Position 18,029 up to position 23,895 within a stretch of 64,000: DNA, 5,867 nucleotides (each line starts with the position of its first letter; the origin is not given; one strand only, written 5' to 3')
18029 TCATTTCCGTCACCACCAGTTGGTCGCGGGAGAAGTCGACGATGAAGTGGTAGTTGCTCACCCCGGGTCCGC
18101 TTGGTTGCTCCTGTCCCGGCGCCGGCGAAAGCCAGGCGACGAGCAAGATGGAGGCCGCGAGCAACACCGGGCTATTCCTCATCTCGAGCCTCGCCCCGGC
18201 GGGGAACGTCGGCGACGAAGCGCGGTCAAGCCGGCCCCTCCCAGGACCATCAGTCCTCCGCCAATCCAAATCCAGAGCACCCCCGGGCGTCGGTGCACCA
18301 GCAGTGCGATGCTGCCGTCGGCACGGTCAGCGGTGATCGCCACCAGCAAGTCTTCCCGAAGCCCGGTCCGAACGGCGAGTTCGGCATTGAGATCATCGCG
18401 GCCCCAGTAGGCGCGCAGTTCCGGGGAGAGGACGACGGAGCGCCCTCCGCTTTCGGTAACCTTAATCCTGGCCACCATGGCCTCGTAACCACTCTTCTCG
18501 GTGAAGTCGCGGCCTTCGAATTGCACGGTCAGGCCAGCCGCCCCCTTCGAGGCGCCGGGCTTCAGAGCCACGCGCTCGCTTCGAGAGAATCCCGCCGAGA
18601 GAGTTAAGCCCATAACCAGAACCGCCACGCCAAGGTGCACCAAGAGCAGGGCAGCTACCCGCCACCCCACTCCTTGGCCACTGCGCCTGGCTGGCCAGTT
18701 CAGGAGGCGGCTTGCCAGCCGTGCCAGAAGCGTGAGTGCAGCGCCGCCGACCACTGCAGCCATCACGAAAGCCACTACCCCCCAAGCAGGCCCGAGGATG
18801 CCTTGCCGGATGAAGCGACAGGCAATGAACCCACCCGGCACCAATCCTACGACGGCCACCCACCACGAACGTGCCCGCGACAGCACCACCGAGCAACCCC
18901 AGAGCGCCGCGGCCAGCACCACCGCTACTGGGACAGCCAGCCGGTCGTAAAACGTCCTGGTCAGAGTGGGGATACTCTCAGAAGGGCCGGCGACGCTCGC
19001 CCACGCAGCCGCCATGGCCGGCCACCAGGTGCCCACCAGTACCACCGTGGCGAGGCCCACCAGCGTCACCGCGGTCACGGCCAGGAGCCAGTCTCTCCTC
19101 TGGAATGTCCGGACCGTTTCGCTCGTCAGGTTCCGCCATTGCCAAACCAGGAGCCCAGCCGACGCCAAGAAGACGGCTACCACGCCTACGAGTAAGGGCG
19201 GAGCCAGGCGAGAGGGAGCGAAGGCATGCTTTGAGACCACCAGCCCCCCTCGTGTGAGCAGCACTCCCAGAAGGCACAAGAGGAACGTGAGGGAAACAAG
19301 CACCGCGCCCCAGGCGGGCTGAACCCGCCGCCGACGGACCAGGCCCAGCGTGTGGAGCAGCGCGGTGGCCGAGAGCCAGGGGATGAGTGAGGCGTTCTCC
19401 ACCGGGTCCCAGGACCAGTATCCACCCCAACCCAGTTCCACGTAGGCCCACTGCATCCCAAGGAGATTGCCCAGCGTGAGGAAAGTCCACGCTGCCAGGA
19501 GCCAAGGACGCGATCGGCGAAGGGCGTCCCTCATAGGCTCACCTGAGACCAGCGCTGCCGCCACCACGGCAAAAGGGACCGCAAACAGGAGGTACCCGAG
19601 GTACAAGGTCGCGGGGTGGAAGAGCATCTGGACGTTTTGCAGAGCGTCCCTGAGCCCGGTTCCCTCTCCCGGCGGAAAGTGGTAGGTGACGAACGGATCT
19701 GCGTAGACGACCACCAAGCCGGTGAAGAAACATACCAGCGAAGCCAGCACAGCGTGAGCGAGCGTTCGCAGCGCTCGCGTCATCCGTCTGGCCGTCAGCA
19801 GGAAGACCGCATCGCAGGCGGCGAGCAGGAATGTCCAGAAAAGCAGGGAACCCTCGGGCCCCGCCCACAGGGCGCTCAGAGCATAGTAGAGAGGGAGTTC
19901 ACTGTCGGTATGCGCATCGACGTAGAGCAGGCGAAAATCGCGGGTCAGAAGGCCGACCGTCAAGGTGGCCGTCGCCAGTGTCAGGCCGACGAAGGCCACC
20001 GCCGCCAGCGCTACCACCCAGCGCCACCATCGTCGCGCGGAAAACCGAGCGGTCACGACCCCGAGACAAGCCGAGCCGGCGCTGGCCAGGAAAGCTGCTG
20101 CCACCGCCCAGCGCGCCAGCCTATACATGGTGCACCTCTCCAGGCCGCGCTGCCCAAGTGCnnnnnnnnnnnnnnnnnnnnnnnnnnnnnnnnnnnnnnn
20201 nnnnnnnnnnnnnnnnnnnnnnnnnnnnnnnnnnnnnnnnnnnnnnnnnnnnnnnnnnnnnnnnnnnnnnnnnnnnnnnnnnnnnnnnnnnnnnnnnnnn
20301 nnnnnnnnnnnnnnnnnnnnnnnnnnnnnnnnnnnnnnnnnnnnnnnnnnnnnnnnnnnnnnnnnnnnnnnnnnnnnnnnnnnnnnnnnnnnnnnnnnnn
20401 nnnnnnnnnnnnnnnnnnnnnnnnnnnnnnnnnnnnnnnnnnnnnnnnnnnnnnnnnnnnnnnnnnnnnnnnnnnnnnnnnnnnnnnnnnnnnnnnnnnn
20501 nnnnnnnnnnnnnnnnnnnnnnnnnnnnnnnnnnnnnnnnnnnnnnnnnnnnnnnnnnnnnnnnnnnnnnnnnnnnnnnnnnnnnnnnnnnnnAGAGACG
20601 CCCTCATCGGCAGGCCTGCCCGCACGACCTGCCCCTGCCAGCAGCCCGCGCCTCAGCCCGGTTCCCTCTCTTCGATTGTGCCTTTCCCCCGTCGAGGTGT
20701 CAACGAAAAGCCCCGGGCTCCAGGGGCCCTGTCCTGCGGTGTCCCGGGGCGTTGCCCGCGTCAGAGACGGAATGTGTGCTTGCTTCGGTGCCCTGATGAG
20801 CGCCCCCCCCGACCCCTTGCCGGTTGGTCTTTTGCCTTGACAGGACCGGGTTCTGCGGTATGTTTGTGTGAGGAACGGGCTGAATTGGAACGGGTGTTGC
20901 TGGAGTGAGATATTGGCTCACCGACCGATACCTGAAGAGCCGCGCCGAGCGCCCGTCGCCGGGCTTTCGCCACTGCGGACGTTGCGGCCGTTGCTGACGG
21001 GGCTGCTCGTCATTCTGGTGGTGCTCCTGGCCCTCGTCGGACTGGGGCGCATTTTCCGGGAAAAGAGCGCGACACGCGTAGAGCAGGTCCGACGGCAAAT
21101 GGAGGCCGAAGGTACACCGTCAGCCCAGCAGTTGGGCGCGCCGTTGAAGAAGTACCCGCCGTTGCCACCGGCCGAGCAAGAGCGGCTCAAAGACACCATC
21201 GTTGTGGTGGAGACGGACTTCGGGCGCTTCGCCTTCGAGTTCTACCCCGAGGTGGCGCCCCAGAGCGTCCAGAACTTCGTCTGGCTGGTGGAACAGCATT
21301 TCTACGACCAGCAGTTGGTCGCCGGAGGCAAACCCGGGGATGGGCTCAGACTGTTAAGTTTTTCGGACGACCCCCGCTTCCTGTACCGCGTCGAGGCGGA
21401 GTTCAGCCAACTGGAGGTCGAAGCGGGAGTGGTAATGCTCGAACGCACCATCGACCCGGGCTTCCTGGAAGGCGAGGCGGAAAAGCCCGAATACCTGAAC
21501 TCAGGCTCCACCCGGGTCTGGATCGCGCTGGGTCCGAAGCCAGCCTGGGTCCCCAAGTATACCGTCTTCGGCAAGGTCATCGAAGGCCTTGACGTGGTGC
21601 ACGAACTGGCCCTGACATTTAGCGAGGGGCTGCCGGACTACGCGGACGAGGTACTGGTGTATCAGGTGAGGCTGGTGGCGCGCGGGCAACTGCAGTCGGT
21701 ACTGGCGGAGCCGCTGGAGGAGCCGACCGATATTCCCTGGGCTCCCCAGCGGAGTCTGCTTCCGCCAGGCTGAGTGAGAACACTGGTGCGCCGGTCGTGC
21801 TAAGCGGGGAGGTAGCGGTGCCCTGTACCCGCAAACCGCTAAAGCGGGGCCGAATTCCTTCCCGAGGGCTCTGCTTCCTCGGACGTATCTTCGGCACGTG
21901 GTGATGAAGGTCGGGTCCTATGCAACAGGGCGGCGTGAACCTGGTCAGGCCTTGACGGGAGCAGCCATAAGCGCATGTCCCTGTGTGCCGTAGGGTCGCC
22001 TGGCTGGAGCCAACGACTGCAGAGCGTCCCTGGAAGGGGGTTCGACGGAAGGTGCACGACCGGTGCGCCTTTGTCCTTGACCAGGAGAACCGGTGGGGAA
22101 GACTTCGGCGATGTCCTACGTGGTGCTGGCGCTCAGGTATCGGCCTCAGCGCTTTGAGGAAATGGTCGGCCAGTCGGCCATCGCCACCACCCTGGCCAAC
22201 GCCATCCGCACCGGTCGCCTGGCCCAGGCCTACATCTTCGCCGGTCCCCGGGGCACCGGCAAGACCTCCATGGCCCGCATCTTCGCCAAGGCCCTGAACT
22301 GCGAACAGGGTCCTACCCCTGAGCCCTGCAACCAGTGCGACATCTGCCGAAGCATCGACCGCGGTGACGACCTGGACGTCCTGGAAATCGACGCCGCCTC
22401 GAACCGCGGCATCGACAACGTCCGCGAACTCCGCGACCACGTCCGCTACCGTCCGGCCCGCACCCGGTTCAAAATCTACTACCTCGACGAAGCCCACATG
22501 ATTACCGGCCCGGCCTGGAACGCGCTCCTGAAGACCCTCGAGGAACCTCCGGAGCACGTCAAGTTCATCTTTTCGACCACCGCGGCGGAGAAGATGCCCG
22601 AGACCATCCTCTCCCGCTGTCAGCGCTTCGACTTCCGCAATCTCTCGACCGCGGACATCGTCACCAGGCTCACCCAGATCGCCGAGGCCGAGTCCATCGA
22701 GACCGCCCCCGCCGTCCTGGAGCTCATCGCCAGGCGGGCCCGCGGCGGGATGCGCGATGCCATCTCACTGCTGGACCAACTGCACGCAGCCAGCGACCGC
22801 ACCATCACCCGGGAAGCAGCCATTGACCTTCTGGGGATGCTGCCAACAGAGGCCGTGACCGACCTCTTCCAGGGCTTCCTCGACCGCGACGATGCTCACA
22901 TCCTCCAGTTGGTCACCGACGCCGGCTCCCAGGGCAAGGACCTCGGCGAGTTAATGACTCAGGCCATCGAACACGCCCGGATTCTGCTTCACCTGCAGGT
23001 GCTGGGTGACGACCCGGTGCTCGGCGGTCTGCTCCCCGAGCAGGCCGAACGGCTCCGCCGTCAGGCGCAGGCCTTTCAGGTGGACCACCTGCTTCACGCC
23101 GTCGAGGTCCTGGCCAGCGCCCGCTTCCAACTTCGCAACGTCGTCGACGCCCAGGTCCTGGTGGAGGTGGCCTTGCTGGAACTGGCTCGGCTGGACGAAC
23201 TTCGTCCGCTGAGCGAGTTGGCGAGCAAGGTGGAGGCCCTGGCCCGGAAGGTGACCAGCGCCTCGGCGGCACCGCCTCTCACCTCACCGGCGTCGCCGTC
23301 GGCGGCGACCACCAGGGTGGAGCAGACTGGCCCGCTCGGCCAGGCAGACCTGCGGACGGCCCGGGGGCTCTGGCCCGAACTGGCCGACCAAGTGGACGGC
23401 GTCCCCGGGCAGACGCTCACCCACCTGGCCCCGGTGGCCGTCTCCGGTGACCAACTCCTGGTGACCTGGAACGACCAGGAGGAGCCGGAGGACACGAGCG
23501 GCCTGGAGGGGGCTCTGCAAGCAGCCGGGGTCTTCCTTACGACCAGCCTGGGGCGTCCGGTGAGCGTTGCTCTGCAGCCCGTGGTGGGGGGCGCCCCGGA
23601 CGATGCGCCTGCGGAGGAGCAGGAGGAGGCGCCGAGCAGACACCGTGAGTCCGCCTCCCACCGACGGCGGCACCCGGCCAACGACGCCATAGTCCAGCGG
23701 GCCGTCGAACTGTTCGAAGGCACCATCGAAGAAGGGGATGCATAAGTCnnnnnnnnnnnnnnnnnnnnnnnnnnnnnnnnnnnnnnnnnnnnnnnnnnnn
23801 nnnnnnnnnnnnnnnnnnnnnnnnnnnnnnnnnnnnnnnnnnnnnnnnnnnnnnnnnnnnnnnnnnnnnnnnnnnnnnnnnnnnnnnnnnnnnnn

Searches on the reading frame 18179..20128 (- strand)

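Call 82: search_protein_families(library=pfam, proteins=[window:18179-20128:-], max_evalue=0.0001)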
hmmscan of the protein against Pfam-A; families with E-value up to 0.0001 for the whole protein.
window:18179-20128:- (649 aa): 2 families
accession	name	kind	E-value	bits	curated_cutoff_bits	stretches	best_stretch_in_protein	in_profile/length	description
PF16327.10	CcmF_C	-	2.5e-32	112.8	28.7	1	324-632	10-317/323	Cytochrome c-type biogenesis protein CcmF C-terminal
PF01578.25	Cytochrom_C_asm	-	3.7e-31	108.9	29.9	1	90-293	3-205/212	Cytochrome C assembly protein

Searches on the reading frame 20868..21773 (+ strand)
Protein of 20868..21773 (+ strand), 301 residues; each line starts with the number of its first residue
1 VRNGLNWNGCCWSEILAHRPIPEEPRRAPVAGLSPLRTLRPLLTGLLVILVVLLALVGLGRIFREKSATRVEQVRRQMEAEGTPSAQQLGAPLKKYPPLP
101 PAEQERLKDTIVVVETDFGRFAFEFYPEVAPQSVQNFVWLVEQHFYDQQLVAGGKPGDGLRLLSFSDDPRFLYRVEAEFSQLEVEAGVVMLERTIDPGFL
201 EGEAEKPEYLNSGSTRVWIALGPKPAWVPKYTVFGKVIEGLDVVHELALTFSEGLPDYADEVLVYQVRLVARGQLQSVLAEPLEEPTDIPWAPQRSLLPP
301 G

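Call 30: search_protein_families(library=pfam, proteins=[window:20868-21773:+], max_evalue=0.001)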
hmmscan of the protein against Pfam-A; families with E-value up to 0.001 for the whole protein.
window:20868-21773:+ (301 aa): 1 family
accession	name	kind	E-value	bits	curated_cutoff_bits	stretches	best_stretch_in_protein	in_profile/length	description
PF00160.26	Pro_isomerase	-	1.3e-12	48.7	21.7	1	112-253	2-143/159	Cyclophilin type peptidyl-prolyl cis-trans isomerase/CLD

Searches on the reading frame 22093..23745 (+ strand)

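Call 30: search_protein_families(library=pfam, proteins=[window:22093-23745:+], max_evalue=0.001)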
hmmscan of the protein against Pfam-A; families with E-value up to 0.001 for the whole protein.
window:22093-23745:+ (550 aa): 9 families
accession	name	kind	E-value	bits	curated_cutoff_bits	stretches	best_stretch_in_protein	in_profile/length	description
PF13177.12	DNA_pol3_delta2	-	4.7e-42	144.1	27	1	27-184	2-160/161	DNA polymerase III, delta subunit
PF22608.2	DNAX_ATPase_lid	-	4.8e-12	45.9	27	1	189-230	2-43/49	DNA polymerase III clamp loader subunit, ATPase lid domain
PF12169.13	DNA_pol3_gamma3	-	1.9e-10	41.1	24.4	1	238-379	1-142/143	DNA polymerase III subunits gamma and tau domain III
PF00004.35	AAA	-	1e-09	39.4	21.2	1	48-179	2-126/131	ATPase family associated with various cellular activities (AAA)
PF05496.18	RuvB_N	-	4e-06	27.1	27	1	17-100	2-91/159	Holliday junction DNA helicase RuvB P-loop domain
PF13401.12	AAA_22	-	1.1e-05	26.1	27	1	45-162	6-122/130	AAA domain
PF13173.12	AAA_14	-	0.00011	22.6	27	1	45-173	3-108/129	AAA domain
PF07728.20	AAA_5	-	0.00023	21.6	22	0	48-152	3-93/139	AAA domain (dynein-related subfamily)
PF13191.12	AAA_16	-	0.00041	21.3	32.6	0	32-98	13-83/167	AAA ATPase domain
